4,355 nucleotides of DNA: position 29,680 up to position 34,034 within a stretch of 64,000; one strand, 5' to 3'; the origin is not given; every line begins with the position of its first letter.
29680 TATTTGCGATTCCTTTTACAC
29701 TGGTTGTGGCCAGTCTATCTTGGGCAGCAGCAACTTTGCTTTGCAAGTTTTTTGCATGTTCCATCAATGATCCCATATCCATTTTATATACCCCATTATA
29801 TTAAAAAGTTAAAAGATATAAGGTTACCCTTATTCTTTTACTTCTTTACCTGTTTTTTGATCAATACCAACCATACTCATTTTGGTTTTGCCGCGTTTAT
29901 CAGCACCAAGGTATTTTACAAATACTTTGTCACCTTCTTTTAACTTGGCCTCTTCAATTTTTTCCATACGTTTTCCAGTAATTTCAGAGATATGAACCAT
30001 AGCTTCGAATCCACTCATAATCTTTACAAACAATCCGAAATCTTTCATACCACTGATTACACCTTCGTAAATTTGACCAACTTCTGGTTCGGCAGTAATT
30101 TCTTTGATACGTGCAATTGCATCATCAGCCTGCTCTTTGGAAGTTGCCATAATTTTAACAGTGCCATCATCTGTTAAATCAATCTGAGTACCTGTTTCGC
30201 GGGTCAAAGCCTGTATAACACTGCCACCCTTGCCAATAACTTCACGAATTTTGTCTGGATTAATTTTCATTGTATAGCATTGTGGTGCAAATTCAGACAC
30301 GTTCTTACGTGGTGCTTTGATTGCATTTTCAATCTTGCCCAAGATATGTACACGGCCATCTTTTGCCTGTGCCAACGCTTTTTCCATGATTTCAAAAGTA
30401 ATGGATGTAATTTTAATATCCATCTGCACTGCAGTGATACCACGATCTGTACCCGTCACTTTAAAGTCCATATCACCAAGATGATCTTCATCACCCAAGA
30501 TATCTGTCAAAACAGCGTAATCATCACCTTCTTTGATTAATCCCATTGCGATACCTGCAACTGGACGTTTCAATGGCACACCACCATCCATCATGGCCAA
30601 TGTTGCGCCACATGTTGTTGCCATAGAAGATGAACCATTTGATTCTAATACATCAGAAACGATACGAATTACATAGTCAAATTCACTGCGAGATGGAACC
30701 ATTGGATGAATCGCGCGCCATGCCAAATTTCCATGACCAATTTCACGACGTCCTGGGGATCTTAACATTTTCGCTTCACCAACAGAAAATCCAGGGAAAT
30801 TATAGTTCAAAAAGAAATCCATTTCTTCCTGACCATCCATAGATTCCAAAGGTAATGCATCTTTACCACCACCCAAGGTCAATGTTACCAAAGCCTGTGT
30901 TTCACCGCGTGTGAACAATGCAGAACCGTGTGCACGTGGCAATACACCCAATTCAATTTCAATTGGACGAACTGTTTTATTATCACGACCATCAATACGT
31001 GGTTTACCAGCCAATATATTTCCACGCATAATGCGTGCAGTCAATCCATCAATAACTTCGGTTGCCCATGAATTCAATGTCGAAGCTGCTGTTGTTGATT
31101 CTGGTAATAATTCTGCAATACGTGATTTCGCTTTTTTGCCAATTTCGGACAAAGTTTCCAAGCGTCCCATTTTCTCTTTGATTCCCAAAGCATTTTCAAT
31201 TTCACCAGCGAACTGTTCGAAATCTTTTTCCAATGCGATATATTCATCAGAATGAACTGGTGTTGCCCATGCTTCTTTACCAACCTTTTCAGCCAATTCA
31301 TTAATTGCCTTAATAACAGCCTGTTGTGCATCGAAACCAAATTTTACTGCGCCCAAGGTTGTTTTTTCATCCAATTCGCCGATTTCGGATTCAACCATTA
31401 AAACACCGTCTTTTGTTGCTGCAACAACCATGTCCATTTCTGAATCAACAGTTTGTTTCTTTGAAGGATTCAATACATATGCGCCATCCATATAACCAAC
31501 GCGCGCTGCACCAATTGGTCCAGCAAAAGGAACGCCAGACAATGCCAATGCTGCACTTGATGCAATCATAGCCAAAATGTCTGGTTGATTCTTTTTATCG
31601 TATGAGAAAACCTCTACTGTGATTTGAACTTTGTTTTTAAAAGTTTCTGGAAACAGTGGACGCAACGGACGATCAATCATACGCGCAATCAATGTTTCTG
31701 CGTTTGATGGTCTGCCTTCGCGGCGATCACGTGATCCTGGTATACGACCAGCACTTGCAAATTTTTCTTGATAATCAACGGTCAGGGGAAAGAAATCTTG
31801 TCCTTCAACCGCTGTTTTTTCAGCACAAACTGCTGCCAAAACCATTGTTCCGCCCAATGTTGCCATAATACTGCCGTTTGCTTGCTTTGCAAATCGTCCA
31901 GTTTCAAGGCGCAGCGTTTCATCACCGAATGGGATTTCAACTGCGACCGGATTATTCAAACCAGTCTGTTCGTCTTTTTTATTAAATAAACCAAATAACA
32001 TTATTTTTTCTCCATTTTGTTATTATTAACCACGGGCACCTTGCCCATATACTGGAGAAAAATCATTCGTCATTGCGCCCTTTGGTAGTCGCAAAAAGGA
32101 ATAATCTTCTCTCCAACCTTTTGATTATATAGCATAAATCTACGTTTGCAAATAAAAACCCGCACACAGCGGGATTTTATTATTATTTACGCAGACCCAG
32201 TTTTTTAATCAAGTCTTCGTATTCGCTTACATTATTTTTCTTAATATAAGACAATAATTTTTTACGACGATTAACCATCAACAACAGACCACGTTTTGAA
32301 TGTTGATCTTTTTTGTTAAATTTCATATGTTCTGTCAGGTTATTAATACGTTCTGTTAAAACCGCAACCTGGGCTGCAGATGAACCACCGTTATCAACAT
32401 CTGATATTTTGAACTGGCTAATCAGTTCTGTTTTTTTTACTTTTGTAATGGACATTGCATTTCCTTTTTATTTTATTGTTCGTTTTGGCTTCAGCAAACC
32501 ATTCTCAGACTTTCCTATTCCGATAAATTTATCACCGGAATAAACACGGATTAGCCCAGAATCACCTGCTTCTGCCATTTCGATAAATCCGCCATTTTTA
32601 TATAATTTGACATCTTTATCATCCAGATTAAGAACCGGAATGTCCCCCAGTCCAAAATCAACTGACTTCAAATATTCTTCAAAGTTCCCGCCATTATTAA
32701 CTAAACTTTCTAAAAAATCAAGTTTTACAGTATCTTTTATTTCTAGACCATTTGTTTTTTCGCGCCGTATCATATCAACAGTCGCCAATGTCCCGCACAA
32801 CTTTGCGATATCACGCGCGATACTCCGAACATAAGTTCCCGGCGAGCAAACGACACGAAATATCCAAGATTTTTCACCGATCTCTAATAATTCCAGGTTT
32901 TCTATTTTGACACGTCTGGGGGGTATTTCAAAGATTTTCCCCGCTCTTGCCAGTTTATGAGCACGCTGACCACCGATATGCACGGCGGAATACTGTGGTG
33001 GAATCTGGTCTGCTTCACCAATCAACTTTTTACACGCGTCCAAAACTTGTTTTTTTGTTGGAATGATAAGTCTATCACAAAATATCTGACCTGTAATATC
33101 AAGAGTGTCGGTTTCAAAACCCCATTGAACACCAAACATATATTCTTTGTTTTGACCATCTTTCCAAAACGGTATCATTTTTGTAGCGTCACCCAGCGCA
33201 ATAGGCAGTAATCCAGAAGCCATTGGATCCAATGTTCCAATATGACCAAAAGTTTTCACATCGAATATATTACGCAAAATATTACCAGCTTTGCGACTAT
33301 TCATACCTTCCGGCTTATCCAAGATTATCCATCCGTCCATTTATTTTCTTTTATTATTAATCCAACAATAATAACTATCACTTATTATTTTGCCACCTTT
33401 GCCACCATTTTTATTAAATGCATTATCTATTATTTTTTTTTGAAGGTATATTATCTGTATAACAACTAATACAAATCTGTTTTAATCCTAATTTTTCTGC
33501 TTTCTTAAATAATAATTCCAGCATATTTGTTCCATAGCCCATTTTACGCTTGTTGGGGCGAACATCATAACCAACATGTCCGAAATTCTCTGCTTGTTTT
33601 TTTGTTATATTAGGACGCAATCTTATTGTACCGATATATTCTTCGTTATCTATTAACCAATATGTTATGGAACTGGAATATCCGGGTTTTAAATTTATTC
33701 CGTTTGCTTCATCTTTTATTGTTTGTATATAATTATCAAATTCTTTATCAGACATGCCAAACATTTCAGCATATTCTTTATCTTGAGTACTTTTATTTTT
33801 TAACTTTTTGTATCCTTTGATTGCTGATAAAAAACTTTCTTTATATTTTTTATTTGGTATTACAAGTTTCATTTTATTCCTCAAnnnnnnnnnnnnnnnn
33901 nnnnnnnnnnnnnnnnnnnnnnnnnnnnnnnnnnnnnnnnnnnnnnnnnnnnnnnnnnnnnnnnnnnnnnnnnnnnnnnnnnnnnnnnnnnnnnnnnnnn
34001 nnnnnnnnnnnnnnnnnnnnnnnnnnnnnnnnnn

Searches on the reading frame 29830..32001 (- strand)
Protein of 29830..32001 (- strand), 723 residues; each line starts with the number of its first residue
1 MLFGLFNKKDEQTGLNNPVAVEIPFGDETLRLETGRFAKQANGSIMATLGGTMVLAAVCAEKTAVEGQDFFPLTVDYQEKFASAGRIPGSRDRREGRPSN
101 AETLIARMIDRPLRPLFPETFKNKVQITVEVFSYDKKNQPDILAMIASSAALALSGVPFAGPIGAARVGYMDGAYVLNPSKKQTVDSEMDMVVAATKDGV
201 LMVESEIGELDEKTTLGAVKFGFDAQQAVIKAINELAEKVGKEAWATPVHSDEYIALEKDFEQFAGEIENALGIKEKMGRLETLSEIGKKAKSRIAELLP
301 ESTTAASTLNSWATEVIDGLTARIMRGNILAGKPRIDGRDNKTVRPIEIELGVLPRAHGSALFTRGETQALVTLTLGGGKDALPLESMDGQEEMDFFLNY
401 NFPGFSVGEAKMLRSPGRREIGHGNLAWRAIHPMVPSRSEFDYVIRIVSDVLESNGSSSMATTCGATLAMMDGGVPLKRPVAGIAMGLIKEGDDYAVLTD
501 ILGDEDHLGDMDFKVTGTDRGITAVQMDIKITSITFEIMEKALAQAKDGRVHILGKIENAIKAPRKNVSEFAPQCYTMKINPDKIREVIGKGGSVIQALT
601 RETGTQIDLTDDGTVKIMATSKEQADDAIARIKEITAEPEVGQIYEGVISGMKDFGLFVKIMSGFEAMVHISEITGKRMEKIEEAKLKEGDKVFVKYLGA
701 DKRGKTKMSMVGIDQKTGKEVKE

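Call 50: search_protein_families(library=pfam, proteins=[window:29830-32001:-], max_evalue=0.001)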
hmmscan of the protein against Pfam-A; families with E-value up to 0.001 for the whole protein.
window:29830-32001:- (723 aa): 5 families
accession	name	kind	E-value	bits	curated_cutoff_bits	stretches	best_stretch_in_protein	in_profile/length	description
PF01138.27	RNase_PH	-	4.9e-60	202.1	25.5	2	30-158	5-130/130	3' exoribonuclease family, domain 1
PF03725.20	RNase_PH_C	-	1.1e-19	70.5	20.8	2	161-224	1-66/67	3' exoribonuclease family, domain 2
PF00013.35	KH_1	-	6.7e-12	45.4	21.5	1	576-634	2-66/66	KH domain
PF03726.19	PNPase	-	6.1e-11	43.1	24.6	1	263-340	9-81/81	Polyribonucleotide nucleotidyltransferase, RNA binding domain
PF00575.29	S1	-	2.3e-10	41.1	22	1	638-705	1-67/74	S1 RNA binding domain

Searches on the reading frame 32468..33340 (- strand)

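Call 50: search_protein_families(library=pfam, proteins=[window:32468-33340:-], max_evalue=0.001)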
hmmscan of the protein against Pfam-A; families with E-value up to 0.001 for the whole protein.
window:32468-33340:- (290 aa): 3 families
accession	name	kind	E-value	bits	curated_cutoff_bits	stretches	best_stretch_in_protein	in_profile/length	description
PF01509.24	TruB_N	-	7.4e-46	156.7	27.3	1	23-171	1-149/149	TruB family pseudouridylate synthase (N terminal domain)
PF09157.17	TruB-C_2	-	1.1e-08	35.3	21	1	235-288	1-56/57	Pseudouridine synthase II TruB, C-terminal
PF16198.10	TruB_C_2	-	0.00026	21.5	29.3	1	172-226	1-56/66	tRNA pseudouridylate synthase B C-terminal domain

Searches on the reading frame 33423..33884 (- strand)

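Call 50: search_protein_families(library=pfam, proteins=[window:33423-33884:-], max_evalue=0.001)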
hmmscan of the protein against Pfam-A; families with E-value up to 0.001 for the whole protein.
window:33423-33884:- (153 aa): 3 families
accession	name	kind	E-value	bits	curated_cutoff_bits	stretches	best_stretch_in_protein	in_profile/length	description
PF13302.13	Acetyltransf_3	-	1.9e-09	38.7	25.4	1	35-150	21-130/138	Acetyltransferase (GNAT) domain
PF00583.31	Acetyltransf_1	-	3.2e-08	34.3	20.7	1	71-148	32-107/116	Acetyltransferase (GNAT) family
PF13508.13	Acetyltransf_7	-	0.00097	19.9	27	0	74-137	4-65/84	Acetyltransferase (GNAT) domain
